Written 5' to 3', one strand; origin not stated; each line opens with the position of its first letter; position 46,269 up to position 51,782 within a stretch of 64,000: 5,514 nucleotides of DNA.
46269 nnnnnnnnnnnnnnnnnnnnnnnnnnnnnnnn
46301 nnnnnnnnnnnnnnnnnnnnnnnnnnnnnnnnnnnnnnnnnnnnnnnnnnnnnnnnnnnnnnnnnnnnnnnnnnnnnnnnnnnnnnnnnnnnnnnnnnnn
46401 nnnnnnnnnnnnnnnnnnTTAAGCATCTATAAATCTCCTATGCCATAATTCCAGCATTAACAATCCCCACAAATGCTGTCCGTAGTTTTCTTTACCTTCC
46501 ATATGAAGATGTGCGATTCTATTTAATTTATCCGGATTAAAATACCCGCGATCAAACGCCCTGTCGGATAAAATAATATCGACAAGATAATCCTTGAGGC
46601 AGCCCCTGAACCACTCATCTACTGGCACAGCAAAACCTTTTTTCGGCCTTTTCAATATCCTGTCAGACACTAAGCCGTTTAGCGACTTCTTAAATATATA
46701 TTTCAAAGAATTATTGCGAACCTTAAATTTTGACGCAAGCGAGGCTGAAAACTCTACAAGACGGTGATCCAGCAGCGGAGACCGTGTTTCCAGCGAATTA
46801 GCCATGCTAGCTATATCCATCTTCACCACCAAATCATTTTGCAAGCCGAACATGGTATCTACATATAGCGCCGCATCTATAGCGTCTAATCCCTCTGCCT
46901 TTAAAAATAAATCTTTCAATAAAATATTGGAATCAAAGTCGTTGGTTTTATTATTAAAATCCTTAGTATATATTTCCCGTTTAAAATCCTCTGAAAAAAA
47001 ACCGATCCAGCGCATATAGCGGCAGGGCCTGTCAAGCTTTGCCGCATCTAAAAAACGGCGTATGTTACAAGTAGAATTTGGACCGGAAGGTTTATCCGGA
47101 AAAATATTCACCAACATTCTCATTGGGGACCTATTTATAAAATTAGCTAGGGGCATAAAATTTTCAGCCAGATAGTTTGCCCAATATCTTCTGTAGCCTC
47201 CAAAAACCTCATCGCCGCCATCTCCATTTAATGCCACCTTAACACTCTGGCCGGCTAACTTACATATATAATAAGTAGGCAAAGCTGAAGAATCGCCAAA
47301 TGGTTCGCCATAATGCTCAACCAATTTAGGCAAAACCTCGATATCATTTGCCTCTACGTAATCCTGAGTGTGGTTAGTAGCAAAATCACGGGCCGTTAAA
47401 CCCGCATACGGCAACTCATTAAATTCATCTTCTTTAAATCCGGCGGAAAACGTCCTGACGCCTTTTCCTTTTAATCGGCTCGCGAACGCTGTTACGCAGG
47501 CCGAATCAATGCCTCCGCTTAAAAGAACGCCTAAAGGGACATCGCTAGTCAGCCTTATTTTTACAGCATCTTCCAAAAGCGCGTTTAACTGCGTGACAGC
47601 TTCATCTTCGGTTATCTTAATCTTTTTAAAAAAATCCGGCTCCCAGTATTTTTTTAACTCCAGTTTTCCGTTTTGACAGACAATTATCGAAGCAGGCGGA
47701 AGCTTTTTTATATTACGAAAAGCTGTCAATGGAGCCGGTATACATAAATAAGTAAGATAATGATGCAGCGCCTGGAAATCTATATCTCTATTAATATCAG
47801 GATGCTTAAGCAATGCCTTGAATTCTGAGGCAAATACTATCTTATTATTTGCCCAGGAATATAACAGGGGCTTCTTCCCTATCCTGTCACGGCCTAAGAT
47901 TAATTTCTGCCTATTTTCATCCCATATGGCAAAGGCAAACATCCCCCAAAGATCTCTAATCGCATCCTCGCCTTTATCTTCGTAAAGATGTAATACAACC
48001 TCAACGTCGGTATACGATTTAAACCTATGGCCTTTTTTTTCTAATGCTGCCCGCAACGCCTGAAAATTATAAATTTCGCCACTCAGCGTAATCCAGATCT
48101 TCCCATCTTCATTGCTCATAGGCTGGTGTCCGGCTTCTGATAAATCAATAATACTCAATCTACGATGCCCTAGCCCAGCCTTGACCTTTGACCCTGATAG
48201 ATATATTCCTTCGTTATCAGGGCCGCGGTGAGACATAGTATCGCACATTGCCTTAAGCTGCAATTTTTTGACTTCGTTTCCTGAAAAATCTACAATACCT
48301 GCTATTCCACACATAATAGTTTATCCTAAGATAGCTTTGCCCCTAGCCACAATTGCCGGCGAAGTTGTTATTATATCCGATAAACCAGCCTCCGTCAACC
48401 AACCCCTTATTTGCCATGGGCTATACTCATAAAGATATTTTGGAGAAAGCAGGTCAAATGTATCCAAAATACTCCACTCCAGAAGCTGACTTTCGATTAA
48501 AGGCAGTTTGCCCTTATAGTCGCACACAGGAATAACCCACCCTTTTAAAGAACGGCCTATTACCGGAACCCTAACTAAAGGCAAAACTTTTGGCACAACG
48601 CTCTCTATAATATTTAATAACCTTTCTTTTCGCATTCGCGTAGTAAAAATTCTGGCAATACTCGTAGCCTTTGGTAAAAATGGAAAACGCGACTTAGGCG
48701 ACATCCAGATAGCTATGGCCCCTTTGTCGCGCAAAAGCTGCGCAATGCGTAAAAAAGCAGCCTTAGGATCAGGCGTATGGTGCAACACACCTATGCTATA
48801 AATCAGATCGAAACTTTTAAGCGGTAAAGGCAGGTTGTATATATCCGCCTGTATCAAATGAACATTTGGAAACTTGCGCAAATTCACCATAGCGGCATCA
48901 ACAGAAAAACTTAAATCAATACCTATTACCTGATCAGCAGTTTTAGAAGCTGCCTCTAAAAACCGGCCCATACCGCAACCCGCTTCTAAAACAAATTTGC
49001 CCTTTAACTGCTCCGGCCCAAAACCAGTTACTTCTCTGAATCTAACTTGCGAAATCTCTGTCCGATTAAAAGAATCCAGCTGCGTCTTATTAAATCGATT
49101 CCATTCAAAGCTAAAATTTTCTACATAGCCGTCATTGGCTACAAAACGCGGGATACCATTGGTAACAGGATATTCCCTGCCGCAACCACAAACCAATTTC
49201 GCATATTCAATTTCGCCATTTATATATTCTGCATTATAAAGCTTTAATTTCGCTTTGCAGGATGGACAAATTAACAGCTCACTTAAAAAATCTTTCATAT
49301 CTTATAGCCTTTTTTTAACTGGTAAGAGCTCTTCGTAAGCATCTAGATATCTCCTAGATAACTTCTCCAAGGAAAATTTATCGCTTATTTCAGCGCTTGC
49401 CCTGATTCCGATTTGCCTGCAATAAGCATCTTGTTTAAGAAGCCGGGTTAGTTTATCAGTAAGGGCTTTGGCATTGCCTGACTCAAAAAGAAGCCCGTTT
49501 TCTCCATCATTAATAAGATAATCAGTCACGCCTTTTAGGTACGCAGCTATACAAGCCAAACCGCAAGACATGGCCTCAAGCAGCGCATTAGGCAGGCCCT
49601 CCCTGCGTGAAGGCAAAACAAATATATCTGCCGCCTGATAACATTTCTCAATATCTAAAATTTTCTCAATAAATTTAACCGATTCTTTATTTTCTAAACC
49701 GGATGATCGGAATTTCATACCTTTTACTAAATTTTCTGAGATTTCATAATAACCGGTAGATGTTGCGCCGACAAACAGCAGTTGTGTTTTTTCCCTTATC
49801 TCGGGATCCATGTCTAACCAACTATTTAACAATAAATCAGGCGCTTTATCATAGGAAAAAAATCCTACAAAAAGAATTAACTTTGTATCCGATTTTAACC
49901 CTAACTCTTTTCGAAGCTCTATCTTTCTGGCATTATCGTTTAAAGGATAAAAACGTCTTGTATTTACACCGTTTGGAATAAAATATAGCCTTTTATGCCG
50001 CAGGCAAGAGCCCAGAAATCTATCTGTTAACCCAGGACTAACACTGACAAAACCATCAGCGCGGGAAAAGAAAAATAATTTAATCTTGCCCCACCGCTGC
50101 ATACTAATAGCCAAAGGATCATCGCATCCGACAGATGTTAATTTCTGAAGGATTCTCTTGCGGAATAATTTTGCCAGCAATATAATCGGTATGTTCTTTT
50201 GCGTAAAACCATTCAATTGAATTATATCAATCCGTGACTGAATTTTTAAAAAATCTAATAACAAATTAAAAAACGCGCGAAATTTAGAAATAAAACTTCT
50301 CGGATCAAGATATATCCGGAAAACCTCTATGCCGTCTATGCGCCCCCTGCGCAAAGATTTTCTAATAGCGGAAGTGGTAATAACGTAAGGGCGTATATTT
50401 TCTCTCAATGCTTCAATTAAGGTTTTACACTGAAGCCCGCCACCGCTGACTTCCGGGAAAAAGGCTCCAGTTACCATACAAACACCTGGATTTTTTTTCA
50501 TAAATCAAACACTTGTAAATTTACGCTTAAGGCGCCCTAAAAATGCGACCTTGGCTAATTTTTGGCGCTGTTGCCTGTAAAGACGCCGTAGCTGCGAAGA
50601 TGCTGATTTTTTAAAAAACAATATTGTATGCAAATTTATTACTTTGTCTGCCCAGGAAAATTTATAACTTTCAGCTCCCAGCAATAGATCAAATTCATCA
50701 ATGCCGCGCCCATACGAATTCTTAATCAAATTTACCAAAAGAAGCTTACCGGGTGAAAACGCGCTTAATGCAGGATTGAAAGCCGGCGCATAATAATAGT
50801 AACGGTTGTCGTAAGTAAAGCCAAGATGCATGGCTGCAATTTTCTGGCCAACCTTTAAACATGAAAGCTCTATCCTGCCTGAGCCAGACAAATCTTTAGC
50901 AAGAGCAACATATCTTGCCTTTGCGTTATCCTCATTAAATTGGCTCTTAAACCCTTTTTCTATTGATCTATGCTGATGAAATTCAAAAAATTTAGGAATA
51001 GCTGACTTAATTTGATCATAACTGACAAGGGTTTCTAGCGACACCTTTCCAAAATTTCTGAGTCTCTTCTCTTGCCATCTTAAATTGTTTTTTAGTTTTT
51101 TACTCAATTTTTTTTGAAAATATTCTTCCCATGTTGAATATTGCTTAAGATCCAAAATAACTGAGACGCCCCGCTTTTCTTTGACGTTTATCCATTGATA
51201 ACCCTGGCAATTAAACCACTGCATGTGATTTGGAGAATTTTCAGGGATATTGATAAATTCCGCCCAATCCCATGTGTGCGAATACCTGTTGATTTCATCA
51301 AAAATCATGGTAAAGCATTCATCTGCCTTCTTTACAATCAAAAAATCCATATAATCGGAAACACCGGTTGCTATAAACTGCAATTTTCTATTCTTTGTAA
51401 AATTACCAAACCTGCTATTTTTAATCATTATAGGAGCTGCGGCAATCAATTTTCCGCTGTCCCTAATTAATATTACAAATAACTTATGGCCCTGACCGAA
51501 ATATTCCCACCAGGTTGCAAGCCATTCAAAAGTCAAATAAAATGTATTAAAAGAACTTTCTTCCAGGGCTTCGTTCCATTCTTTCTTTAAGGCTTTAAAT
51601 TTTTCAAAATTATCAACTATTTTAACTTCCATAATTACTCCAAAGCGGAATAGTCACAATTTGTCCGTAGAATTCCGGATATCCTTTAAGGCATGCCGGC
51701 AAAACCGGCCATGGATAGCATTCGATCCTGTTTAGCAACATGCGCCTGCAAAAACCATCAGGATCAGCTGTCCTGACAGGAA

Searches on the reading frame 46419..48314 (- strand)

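Call 8: search_protein_families(library=pfam, proteins=[window:46419-48314:-], max_evalue=0.00001)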
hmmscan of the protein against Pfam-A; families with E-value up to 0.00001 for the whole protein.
window:46419-48314:- (631 aa): 3 families
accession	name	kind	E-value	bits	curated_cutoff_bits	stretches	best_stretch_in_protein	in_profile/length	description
PF00733.27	Asn_synthase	-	1.7e-92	311.3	21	1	243-626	2-354/354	Asparagine synthase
PF13537.11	GATase_7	-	9.7e-46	155.2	25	1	50-169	1-122/123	Glutamine amidotransferase domain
PF13522.11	GATase_6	-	2.7e-42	144.3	27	1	32-164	1-130/130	Glutamine amidotransferase domain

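Call 55: search_protein_families(library=ncbifam, proteins=[window:46419-48314:-], max_evalue=1e-10)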
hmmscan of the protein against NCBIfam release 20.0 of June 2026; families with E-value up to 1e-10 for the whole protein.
window:46419-48314:- (631 aa): 8 families
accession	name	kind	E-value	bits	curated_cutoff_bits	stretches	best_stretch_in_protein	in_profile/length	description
TIGR03108.1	eps_aminotran_1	hypoth_equivalog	1e-178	595.9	816.9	1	1-624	1-624/628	XrtA/PEP-CTERM system amidotransferase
TIGR01536.1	asn_synth_AEB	equivalog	3.1e-137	458.7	267.1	1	2-561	1-517/517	asparagine synthase (glutamine-hydrolyzing)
TIGR03104.1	trio_amidotrans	equivalog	2.2e-128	429.1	570.1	2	1-379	1-385/589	N-acetylglutaminylglutamine amidotransferase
NF006949.0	PRK09431.1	equivalog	6.3e-88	295.7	499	2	1-171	1-168/554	asparagine synthase B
NF033535.1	lass_lactam_cya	exception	3e-79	267.3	525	1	1-371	1-376/668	lasso peptide isopeptide bond-forming cyclase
NF001484.0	PRK00331.1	subfamily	1.3e-13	50.3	381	1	46-172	67-202/601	isomerizing glutamine--fructose-6-phosphate transaminase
TIGR01135.1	glmS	equivalog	6.7e-13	48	418.05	1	43-171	63-200/607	glutamine--fructose-6-phosphate transaminase (isomerizing)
NF033561.1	macrolact_Ik_Al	subfamily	3.9e-12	45.6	300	0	127-381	82-341/561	albusnodin/ikarugamycin family macrolactam cyclase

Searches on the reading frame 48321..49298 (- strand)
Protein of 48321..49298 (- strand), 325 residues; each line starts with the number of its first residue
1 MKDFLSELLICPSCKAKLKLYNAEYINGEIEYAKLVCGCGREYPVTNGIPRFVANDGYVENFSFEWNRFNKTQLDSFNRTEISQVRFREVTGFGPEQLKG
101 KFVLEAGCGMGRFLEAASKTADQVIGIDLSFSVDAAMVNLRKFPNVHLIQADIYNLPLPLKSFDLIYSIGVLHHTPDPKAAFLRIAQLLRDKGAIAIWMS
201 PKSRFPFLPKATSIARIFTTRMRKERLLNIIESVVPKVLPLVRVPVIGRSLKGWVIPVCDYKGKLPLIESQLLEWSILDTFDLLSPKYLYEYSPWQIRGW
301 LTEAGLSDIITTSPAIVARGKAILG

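Call 8: search_protein_families(library=pfam, proteins=[window:48321-49298:-], max_evalue=0.00001)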
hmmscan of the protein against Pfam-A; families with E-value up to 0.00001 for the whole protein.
window:48321-49298:- (325 aa): 6 families
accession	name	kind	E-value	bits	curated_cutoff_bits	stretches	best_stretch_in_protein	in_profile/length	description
PF08241.18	Methyltransf_11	-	2.3e-19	70.2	21.2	1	104-197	1-95/95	Methyltransferase domain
PF13649.12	Methyltransf_25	-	6.8e-17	62.4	27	1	103-193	1-97/97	Methyltransferase domain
PF13489.12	Methyltransf_23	-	3.6e-15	56.5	27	1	88-197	11-116/164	Methyltransferase domain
PF13847.12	Methyltransf_31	-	3.6e-14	53.1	27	1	99-197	3-109/145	Methyltransferase domain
PF08242.18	Methyltransf_12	-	7.3e-14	52.7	30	1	104-194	1-97/98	Methyltransferase domain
PF08003.17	Methyltransf_9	-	1.1e-08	34.8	23.8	1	97-195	113-215/315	Protein of unknown function (DUF1698)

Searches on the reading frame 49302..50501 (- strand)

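Call 8: search_protein_families(library=pfam, proteins=[window:49302-50501:-], max_evalue=0.00001)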
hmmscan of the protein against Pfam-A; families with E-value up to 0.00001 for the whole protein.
window:49302-50501:- (399 aa): 4 families
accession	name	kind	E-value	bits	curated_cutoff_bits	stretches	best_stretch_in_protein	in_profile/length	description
PF00534.26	Glycos_transf_1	-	5.7e-33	114.3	26.4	1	194-368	3-169/172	Glycosyl transferases group 1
PF13692.12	Glyco_trans_1_4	-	3.6e-28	99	27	1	207-356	2-141/142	Glycosyl transferases group 1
PF13439.12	Glyco_transf_4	-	2.3e-07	31.4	28.5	1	19-183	2-170/170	Glycosyltransferase Family 4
PF13524.12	Glyco_trans_1_2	-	3.1e-06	27.6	25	1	260-384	13-141/144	Glycosyl transferase-like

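Call 55: search_protein_families(library=ncbifam, proteins=[window:49302-50501:-], max_evalue=1e-10)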
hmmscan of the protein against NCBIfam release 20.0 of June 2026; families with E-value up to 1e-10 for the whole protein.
window:49302-50501:- (399 aa): 17 families
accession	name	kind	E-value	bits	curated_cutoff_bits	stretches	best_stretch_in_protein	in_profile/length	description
TIGR03088.1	stp2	hypoth_equivalog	1.8e-28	99.7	409.05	1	151-393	140-374/374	TIGR03088 family PEP-CTERM/XrtA system glycosyltransferase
TIGR03999.1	thiol_BshA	equivalog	4.7e-25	88.3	273.7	1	136-393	133-374/375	N-acetyl-alpha-D-glucosaminyl L-malate synthase BshA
TIGR02149.1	glgA_Coryne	subfamily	4.4e-22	78.7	302.4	1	146-392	143-390/391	glycogen synthase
TIGR03449.1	mycothiol_MshA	equivalog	2.1e-21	76.3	462.5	1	170-392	188-403/406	D-inositol-3-phosphate glycosyltransferase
TIGR04063.1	stp3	hypoth_equivalog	7.4e-19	67.9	442.05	1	145-393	155-396/397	TIGR04063 family PEP-CTERM/XrtA system glycosyltransferase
NF041876.1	EPS_EpsE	equivalog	1.7e-18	67.1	400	1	283-380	288-384/389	exopolysaccharide biosynthesis GT4 family glycosyltransferase EpsE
NF047684.1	TeichurnBiosyTuaC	equivalog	4.3e-18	65.4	550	1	169-392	184-389/391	teichuronic acid biosynthesis protein TuaC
NF050056.1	ProtGlycPglH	equivalog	3e-17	62.7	600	1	206-392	179-353/354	GalNAc-alpha-(1->4)-GalNAc-alpha-(1->3)-diNAcBac-PP-undecaprenol alpha-1,4-N-acetyl-D-galactosaminyltransferase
NF038229.1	Glyco4_Geo_Pelo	equivalog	2.6e-14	53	400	1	284-393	231-337/338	GPMC system family 4 glycosyltransferase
NF053787.1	GlcN_PG_synth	equivalog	3.6e-14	52.4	480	1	171-393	165-360/361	N-acetylglucosaminyl phosphatidylglycerol synthase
TIGR04047.1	MSMEG_0565_glyc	hypoth_equivalog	6.4e-14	51.8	259.85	1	150-390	141-372/373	MSMEG_0565 family glycosyltransferase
NF038295.1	EPS_HpsP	equivalog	1.5e-13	50.5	550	1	174-393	180-388/388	hormogonium polysaccharide biosynthesis glycosyltransferase HpsP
NF007396.0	PRK09922.1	equivalog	5.4e-13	48.5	385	1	290-369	259-338/361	lipopolysaccharide 1,6-galactosyltransferase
NF049988.1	MGlcDAGSynMgs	equivalog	1.3e-12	47.8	400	1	169-393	174-388/398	alpha-monoglucosyldiacylglycerol synthase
TIGR04157.1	glyco_rSAM_CFB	subfamily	1.8e-12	47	400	1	165-386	188-403/406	TIGR04157 family glycosyltransferase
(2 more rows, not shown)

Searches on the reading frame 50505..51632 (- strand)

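Call 8: search_protein_families(library=pfam, proteins=[window:50505-51632:-], max_evalue=0.00001)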
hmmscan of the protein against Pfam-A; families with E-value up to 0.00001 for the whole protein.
window:50505-51632:- (375 aa): 1 family
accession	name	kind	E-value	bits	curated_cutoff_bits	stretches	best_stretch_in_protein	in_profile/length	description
PF13480.13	Acetyltransf_6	-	1.6e-27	96.9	22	1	178-324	1-142/143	Acetyltransferase (GNAT) domain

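Call 55: search_protein_families(library=ncbifam, proteins=[window:50505-51632:-], max_evalue=1e-10)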
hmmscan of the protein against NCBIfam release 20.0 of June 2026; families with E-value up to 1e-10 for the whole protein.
window:50505-51632:- (375 aa): 0 families
